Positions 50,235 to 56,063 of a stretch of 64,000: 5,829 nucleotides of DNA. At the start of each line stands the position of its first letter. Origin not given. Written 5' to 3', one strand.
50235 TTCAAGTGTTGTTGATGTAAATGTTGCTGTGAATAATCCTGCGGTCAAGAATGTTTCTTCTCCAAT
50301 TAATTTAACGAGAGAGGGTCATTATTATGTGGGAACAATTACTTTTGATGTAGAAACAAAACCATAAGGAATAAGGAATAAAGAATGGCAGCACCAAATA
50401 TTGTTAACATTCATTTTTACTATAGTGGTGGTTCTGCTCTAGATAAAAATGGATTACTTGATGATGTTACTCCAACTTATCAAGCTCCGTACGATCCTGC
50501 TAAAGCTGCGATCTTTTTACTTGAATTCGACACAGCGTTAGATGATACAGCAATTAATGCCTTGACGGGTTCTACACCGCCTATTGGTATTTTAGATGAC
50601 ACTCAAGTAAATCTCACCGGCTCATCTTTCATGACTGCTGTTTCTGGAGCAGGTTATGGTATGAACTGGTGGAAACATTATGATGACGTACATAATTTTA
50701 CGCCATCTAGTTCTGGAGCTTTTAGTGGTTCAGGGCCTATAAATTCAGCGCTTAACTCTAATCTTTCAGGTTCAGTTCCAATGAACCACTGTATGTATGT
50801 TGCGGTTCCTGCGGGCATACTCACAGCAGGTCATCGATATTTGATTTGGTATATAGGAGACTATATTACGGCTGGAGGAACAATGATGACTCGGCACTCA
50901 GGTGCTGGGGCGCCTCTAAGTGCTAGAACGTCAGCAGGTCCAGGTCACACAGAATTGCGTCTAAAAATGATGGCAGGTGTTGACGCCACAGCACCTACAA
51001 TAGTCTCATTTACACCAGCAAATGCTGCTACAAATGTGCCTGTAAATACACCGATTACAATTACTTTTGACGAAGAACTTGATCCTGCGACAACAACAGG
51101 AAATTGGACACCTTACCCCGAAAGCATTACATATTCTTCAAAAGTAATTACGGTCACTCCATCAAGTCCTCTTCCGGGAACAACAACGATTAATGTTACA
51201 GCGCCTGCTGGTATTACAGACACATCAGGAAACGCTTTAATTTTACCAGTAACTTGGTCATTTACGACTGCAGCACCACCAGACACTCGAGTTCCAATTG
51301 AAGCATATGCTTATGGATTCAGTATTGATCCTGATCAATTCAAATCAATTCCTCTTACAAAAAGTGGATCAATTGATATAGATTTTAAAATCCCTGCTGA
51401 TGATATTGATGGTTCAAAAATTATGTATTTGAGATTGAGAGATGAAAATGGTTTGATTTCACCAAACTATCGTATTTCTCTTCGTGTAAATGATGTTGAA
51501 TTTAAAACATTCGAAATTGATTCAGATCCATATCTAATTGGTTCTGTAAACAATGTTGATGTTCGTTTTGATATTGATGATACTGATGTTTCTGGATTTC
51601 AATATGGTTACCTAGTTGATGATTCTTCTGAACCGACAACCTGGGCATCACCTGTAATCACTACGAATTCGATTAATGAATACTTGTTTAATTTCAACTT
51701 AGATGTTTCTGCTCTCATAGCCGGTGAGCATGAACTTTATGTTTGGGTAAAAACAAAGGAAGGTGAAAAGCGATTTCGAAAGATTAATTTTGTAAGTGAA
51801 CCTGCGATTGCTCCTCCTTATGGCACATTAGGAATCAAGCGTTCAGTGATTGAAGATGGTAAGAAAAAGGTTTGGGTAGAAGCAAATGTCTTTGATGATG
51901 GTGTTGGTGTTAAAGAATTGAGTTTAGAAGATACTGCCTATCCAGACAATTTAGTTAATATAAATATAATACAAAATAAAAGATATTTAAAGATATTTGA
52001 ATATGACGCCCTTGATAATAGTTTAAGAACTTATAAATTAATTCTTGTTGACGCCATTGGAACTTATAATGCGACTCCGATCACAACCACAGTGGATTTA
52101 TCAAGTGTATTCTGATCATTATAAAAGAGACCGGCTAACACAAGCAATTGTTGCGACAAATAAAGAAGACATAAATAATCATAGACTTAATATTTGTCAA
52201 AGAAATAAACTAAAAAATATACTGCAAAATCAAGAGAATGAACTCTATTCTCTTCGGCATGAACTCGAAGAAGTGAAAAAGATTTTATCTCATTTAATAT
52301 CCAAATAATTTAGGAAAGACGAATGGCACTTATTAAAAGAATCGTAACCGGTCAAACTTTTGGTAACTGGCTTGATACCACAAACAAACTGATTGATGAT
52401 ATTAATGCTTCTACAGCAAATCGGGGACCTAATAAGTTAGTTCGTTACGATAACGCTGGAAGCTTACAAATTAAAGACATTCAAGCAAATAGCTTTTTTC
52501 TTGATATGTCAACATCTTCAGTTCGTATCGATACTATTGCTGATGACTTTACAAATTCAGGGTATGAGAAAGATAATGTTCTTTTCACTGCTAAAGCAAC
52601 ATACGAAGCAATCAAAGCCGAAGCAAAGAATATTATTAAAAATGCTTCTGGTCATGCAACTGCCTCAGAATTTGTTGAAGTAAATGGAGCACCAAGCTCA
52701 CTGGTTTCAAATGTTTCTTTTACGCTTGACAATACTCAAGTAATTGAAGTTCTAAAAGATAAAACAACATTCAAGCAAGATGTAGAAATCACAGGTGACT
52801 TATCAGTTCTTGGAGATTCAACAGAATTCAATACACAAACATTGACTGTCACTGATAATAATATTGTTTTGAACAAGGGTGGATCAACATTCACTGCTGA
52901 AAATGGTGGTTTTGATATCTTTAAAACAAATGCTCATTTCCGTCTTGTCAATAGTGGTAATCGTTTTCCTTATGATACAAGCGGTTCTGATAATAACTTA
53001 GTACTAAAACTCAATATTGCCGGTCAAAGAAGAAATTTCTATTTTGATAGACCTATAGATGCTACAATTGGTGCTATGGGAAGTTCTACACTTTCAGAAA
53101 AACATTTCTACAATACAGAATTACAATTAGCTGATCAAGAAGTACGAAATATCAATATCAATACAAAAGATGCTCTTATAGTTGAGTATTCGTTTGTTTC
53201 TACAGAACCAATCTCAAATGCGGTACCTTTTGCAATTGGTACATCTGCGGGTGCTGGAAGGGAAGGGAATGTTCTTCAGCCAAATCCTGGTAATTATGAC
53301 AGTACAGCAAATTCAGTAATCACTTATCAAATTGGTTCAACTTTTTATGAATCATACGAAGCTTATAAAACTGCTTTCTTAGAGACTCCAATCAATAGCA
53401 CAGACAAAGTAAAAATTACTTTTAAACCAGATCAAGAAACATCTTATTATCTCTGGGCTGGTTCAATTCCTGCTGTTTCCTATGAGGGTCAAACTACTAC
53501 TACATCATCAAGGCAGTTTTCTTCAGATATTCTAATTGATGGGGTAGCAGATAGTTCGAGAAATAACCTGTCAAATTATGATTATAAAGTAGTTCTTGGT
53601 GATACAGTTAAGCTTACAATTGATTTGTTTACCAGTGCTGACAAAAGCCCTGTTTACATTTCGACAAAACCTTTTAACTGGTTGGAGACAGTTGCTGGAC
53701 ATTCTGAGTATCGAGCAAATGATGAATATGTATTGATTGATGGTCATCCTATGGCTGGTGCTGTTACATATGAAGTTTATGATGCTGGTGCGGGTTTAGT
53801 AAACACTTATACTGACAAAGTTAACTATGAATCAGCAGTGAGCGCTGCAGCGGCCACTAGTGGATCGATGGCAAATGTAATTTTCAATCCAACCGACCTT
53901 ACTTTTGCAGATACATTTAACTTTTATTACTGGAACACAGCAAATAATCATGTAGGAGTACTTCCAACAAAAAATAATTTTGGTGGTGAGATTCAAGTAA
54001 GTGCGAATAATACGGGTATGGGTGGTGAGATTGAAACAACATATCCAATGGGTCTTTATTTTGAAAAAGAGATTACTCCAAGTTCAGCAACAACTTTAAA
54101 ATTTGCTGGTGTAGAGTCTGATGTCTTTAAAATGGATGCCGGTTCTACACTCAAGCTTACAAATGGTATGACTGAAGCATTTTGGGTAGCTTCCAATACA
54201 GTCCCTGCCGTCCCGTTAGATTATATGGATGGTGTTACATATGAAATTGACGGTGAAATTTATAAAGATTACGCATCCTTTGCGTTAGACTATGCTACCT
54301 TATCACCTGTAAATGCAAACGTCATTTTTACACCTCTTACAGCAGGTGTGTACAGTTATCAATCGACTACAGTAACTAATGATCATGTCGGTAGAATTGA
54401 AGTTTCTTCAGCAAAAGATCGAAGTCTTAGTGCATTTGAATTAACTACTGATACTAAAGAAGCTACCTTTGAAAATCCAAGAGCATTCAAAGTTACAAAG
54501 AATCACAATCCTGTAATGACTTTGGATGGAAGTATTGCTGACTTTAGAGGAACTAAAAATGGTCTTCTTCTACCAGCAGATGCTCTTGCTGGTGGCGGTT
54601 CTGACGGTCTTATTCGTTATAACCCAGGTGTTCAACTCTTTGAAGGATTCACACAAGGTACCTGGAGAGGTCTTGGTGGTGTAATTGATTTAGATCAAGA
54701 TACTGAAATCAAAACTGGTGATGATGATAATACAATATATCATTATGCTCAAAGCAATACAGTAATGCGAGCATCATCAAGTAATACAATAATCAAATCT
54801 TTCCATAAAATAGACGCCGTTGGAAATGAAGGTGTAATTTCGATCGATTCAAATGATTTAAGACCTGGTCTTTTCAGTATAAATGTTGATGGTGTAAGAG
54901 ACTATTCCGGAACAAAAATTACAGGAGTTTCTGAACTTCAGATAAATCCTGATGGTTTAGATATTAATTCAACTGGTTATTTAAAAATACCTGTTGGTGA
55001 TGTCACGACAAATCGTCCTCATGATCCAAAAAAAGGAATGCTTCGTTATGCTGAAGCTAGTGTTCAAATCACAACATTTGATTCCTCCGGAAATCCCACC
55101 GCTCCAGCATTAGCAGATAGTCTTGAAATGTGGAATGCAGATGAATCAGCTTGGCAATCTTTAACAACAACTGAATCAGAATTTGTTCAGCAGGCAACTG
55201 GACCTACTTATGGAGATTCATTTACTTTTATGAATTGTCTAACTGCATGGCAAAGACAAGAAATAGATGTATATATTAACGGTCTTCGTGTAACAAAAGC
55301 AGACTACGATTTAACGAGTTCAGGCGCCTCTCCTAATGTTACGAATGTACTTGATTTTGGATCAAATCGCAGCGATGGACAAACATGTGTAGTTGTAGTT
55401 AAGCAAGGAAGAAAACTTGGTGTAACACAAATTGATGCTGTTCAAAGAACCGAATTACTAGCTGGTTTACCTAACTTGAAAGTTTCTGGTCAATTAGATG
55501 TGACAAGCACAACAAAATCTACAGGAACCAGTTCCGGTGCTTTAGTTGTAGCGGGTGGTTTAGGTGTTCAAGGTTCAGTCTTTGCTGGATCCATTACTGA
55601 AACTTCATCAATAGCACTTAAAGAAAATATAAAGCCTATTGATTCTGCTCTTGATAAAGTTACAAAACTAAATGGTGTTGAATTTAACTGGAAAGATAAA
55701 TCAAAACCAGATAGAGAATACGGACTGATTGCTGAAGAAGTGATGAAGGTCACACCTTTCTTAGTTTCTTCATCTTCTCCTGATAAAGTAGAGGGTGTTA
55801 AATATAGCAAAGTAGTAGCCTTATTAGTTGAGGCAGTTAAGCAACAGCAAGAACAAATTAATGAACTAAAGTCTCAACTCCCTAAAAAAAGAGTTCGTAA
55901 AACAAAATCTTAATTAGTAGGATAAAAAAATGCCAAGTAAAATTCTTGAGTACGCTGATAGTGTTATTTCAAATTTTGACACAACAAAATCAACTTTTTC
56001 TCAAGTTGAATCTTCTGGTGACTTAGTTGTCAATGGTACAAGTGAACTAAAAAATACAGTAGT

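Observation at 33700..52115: Ig-like repeats split across gene boundaries three times: possible daisy-chain (split-domain) assembly of giant adhesins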

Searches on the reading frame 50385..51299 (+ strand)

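Call 49: search_protein_families(library=pfam, proteins=[window:50385-51299:+], max_evalue=0.01)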
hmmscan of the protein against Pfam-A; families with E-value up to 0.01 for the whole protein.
window:50385-51299:+ (305 aa): 1 family
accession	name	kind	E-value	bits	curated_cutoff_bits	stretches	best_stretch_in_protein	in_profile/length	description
PF13205.12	Big_5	-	4.3e-21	76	23.6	1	200-295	1-105/105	Bacterial Ig-like domain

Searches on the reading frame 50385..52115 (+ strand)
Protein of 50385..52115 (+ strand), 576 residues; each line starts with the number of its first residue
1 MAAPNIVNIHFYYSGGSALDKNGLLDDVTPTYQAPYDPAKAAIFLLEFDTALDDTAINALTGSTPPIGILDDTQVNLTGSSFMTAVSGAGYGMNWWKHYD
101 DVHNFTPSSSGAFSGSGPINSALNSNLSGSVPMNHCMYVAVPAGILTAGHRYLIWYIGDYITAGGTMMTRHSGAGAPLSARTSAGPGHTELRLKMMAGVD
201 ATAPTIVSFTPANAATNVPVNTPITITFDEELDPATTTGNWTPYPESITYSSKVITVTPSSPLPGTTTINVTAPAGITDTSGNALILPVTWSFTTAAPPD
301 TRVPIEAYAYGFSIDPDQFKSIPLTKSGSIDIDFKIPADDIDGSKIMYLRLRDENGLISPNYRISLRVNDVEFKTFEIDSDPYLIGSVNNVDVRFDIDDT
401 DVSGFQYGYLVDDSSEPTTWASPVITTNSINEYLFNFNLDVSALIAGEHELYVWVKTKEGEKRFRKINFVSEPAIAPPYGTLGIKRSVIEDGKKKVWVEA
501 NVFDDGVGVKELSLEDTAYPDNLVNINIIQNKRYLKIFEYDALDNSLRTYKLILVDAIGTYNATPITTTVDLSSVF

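Call 3: search_protein_families(library=pfam, proteins=[window:50385-52115:+], max_evalue=0.01)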
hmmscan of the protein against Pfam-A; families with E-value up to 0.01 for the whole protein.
window:50385-52115:+ (576 aa): 1 family
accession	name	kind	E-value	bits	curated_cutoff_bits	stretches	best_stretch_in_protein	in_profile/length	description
PF13205.12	Big_5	-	3.8e-21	76.2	23.6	1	200-295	1-105/105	Bacterial Ig-like domain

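Call 4: search_protein_families(library=phrogs, proteins=[window:50385-52115:+], max_evalue=0.001)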
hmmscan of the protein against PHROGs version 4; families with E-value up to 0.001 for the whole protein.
window:50385-52115:+ (576 aa): 0 families

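Call 64: predict_structure(alignment_id=A6)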
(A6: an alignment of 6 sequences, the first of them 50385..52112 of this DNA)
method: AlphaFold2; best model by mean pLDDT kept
length: 576 residues; sequences in the alignment: 6
mean_pLDDT: 51.4   pTM: 0.32
mean pLDDT of the five models: 51.4, 51.0, 45.5, 45.4, 44.7
residues with pLDDT >= 90: 19; 70-90: 95; 50-70: 173; < 50: 289
segments of 3 or more residues with pLDDT < 50: 15-32, 54-64, 74-131, 163-190, 196-346, 359-373, 518-520
pLDDT, mean of each block of 10 residues (from residue 1): 57 52 35 56 66 46 51 45 46 38 26 30 37 57 62 57 33 29 36 47 25 23 22 24 23 26 31 39 35 27 29 35 36 41 46 51 38 55 57 60 74 80 66 67 69 78 77 62 90 90 69 69 61 86 88 74 80 84
secondary structure, 60 per line:
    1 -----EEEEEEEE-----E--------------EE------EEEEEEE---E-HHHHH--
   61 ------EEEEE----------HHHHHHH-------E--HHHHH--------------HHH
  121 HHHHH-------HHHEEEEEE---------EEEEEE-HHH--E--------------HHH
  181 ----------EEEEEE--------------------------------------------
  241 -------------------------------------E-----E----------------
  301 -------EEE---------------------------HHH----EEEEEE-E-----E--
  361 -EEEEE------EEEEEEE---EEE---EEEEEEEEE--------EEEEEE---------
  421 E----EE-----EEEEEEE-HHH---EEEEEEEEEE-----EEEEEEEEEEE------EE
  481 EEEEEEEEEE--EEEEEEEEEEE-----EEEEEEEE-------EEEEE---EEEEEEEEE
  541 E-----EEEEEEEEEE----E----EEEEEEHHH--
elements in order: E6-13 E42-48 H54-58 E67-71 H82-88 H99-103 H118-125 E136-141 E151-156 E191-196 E308-310 E345-350 E362-366 E373-379 E383-385 E389-397 E406-411 E433-439 E447-456 E462-472 E479-490 E493-503 E509-516 E524-528 E532-541 E547-556 E566-571

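Call 75: find_homologous_proteins(query=window:50385-52115:+, region=300-576)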
Query window:50385-52115:+, residues 300-576 (277 aa): 5 proteins with E <= 0.001 among 1969 candidates.
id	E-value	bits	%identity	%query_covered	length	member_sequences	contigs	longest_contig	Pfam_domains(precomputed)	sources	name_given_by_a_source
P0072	6.8e-178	608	100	100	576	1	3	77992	PF13205.13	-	-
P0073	3.5e-171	586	96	100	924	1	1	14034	PF13205.13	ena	-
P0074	4.9e-97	342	60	100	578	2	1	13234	PF13205.13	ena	-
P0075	2.8e-75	271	51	98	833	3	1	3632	-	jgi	-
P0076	7.0e-70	253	45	98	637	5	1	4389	-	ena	-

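Call 77: find_encoding_contigs(protein=P0076, flank=10000, max_places=3)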
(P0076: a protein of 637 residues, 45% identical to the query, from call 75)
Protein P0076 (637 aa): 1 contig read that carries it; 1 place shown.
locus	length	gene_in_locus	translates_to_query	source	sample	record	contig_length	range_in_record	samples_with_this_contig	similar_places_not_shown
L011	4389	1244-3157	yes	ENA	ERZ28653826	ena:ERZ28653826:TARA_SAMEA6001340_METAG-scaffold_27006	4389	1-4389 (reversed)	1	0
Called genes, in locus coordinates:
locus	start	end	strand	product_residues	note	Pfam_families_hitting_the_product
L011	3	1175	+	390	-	?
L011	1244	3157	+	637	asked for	-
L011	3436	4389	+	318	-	?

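Call 78: find_encoding_contigs(protein=P0074, flank=10000, max_places=2)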
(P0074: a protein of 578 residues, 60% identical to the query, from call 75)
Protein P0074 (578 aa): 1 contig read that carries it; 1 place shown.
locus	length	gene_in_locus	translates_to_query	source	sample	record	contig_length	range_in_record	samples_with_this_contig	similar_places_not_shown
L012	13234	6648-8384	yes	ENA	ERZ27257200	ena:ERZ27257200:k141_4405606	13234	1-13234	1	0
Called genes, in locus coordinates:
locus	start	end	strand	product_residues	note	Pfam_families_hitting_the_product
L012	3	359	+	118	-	?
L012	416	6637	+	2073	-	-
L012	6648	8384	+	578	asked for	PF13205:Big_5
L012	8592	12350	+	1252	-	PF13884:Peptidase_S74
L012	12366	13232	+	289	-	?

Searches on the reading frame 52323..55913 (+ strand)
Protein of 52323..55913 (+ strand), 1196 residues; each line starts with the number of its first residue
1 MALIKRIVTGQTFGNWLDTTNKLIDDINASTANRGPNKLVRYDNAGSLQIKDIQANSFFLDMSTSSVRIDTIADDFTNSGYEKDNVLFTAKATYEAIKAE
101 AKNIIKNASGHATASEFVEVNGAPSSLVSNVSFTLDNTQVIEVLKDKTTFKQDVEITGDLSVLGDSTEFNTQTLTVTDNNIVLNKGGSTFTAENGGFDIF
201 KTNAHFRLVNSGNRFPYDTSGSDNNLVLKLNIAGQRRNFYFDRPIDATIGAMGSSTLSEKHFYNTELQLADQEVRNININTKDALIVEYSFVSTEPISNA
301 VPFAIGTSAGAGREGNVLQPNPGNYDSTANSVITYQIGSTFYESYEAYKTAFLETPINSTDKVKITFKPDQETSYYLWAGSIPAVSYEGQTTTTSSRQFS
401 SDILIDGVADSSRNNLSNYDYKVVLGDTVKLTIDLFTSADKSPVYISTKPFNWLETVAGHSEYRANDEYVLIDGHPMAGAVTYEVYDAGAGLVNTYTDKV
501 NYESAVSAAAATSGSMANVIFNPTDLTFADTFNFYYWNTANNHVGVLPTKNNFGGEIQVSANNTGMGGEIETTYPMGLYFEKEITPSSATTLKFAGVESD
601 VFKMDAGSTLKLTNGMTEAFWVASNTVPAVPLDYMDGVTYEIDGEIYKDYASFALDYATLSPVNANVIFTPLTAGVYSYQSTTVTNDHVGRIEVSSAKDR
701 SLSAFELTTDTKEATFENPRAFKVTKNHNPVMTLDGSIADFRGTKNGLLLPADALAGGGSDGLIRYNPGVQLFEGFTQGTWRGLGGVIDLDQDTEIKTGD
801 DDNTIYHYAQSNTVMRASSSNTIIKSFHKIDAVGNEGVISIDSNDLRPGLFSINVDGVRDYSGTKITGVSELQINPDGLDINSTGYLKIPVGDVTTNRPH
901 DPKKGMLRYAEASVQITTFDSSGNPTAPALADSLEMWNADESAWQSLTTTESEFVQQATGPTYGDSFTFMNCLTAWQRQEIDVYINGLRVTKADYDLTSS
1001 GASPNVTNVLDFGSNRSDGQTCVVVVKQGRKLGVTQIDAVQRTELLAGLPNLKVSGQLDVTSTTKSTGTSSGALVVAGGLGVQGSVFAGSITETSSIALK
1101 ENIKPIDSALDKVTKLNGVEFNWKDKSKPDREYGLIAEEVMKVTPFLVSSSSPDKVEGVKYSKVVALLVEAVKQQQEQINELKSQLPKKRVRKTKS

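Call 3: search_protein_families(library=pfam, proteins=[window:52323-55913:+], max_evalue=0.01)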
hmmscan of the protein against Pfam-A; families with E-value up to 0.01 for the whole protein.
window:52323-55913:+ (1196 aa): 1 family
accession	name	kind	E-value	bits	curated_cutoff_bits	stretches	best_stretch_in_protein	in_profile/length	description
PF13884.11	Peptidase_S74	-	3.9e-14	53.1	22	1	1095-1148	1-57/58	Chaperone of endosialidase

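Call 4: search_protein_families(library=phrogs, proteins=[window:52323-55913:+], max_evalue=0.001)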
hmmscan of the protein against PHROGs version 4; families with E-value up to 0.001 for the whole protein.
window:52323-55913:+ (1196 aa): 20 families
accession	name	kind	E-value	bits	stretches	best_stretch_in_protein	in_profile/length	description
phrog_8215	-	tail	1.6e-29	103.9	1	1060-1189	869-999/1000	baseplate wedge initiator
phrog_5668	-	tail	4.5e-25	88.7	1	1059-1187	1426-1559/1567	tail fiber protein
phrog_18186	-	tail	2.7e-24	86.8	1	1076-1193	468-581/582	baseplate wedge subunit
phrog_1699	-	tail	7.4e-24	85.3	1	833-1192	685-997/1000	long tail fiber protein distal subunit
phrog_1980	-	tail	1.3e-17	65.3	1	944-1186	208-430/449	tail fiber protein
phrog_11011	-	tail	1.8e-17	63.5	1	1083-1186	1168-1277/1291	long tail fiber protein distal subunit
phrog_33119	-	tail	2.5e-17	63.7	1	1051-1188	508-636/643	long tail fiber protein distal subunit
phrog_30158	-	unknown function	3.4e-17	63.1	1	1046-1184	653-778/779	-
phrog_5481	-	tail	7.5e-17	62.1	1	1072-1184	905-1017/1043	tail fiber protein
phrog_14572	-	tail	3.6e-16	60.3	1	1081-1186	351-470/484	tail fiber protein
phrog_27370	-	unknown function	1.5e-15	56.8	1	1060-1187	1408-1533/1545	-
phrog_21722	-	tail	1.4e-14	54.6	1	1058-1188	447-570/576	long tail fiber protein distal subunit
phrog_5667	-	tail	7.5e-14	52.3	1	1056-1185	652-785/786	long tail fiber protein distal subunit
phrog_28992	-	unknown function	3e-12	47.4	1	1068-1178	221-328/343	-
phrog_19567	-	tail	5.6e-12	45.5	1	1091-1186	1282-1378/1379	tail fiber protein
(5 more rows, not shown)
